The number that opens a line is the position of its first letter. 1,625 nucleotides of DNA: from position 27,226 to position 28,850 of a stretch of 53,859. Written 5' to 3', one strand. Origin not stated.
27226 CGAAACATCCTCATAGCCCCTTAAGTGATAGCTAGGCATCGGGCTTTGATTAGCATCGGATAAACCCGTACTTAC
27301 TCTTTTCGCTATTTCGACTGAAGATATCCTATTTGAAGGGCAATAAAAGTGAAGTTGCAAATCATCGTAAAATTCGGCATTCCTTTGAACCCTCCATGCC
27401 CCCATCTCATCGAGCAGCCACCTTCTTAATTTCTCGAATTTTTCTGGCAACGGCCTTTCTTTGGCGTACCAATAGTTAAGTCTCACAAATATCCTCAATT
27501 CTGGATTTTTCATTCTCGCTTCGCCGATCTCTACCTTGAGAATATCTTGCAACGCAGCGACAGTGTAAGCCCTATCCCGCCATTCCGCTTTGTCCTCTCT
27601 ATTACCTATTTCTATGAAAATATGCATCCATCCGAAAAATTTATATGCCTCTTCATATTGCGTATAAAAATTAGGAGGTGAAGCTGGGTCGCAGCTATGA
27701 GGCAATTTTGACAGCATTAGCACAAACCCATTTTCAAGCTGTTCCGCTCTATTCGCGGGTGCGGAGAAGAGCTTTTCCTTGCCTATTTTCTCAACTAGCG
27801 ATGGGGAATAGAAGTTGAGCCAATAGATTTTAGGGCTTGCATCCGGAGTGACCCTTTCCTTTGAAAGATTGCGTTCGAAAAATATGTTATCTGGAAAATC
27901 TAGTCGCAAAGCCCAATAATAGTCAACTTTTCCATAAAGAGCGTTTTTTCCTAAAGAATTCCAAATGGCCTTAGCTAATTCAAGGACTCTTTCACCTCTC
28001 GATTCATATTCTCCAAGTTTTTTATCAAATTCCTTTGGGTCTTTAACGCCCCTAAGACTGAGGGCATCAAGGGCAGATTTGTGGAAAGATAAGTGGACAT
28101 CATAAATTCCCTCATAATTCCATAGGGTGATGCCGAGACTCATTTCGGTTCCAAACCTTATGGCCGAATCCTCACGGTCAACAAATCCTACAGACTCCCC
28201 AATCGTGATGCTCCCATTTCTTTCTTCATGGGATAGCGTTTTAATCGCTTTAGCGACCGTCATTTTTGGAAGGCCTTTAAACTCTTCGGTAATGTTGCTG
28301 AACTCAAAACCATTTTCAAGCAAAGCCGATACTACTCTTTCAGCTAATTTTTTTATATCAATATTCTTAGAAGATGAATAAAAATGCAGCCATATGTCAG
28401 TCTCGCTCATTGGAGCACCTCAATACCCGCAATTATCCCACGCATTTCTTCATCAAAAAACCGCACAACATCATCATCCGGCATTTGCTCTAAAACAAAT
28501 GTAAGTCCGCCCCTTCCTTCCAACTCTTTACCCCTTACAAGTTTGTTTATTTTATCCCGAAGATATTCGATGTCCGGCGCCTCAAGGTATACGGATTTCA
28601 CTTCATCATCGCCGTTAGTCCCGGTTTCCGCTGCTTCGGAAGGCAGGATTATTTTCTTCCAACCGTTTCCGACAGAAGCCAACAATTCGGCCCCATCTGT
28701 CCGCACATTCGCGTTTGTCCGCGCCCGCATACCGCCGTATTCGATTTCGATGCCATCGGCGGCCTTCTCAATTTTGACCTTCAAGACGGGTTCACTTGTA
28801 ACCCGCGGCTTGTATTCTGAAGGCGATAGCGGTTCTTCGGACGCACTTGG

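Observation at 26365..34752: Translationally coupled five-gene operon with shuffled secreted modules and a repeated cytoplasmic partner family: candidate archaeal polymorphic toxin/immunity-like system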

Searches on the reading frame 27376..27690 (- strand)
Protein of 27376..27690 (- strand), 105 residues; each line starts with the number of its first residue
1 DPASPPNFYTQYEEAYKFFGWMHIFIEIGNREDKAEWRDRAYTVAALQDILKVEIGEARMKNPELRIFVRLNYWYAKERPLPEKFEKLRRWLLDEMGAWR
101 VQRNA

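Call 21: search_protein_families(library=pfam, proteins=[window:27376-27690:-], max_evalue=10)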
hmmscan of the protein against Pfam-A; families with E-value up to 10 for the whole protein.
window:27376-27690:- (105 aa): 1 family
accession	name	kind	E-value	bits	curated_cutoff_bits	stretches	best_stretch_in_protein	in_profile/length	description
PF13114.12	RecO_N_2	-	0.016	15.3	27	1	12-53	26-66/71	RecO N terminal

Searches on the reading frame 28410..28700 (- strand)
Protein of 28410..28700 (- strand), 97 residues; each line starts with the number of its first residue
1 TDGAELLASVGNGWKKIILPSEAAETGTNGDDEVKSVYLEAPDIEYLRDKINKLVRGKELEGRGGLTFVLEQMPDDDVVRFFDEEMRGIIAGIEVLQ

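Call 21: search_protein_families(library=pfam, proteins=[window:28410-28700:-], max_evalue=10)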
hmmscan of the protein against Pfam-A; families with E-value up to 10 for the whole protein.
window:28410-28700:- (97 aa): 1 family
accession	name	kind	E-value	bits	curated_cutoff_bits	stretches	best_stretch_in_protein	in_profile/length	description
PF21931.2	ABM-like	-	0.22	12.5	27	1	45-91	16-62/89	ABM-like domain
